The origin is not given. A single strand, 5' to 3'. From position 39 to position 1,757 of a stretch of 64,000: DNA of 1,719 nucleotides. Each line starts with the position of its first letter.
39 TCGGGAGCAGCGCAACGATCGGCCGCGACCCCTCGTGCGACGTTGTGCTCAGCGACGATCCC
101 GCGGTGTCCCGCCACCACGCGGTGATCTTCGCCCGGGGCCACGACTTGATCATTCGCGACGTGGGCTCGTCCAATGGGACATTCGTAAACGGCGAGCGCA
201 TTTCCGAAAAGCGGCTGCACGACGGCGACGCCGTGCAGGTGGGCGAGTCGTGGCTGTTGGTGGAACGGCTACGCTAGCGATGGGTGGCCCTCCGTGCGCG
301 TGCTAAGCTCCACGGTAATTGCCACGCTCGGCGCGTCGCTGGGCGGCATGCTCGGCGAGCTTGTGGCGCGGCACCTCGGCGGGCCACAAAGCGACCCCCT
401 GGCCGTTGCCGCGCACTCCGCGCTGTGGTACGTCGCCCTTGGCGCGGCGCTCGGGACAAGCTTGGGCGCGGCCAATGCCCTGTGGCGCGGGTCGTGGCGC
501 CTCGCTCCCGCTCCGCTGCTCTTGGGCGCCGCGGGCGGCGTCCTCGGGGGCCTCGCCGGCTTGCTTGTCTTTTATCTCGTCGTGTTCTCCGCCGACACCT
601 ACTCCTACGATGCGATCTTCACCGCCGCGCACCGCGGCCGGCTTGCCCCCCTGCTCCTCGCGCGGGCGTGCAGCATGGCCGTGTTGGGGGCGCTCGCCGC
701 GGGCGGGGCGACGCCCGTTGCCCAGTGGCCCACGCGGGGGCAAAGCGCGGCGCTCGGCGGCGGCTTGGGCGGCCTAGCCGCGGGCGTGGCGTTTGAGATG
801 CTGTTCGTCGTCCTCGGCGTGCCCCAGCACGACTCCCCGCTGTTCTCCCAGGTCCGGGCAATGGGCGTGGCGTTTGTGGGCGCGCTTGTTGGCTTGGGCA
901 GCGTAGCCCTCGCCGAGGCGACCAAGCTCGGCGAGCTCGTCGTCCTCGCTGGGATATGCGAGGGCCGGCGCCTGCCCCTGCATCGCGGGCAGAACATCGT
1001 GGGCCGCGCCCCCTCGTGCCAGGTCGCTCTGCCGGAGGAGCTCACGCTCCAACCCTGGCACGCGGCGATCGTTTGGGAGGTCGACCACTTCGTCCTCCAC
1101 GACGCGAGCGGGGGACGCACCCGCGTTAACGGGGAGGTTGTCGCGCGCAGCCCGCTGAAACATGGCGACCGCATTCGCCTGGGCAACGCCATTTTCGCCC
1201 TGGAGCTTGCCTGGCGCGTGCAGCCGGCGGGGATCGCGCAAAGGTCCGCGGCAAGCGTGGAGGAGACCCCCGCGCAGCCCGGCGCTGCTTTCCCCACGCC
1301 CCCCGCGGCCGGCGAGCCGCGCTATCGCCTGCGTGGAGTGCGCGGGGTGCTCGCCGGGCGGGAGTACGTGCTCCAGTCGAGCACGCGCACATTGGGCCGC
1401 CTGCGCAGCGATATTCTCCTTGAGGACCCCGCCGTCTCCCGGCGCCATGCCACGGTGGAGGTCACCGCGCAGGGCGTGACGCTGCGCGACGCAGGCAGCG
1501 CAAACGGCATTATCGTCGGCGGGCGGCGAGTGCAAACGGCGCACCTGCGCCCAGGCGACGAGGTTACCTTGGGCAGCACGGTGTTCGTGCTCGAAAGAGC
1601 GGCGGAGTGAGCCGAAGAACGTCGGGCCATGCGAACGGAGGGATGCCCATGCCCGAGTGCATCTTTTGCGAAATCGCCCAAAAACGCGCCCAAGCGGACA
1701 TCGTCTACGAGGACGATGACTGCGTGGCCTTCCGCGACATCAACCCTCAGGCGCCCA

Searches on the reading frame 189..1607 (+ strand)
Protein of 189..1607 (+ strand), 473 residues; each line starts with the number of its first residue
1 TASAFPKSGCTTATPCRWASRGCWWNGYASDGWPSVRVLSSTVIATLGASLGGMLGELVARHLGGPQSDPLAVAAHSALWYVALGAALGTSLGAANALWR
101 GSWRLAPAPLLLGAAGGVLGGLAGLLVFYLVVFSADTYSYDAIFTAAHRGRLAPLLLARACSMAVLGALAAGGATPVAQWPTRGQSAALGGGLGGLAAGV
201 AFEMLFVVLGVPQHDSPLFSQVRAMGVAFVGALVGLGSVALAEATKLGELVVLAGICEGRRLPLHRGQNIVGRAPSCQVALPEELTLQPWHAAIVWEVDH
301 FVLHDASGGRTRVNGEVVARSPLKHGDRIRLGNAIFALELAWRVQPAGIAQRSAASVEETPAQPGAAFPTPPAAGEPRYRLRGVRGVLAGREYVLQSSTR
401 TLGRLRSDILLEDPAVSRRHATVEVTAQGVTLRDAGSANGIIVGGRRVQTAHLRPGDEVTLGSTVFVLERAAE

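Call 57: search_protein_families(library=pfam, proteins=[window:189-1607:+], max_evalue=0.00001)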
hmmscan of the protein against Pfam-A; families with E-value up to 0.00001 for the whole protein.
window:189-1607:+ (473 aa): 2 families
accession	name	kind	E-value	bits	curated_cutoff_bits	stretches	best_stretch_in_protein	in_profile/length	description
PF16697.10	Yop-YscD_cpl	-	5.5e-28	97.5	33.2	2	385-470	4-92/94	Inner membrane component of T3SS, cytoplasmic domain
PF00498.31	FHA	-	2.8e-27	95.4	20.7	2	401-462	2-67/67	FHA domain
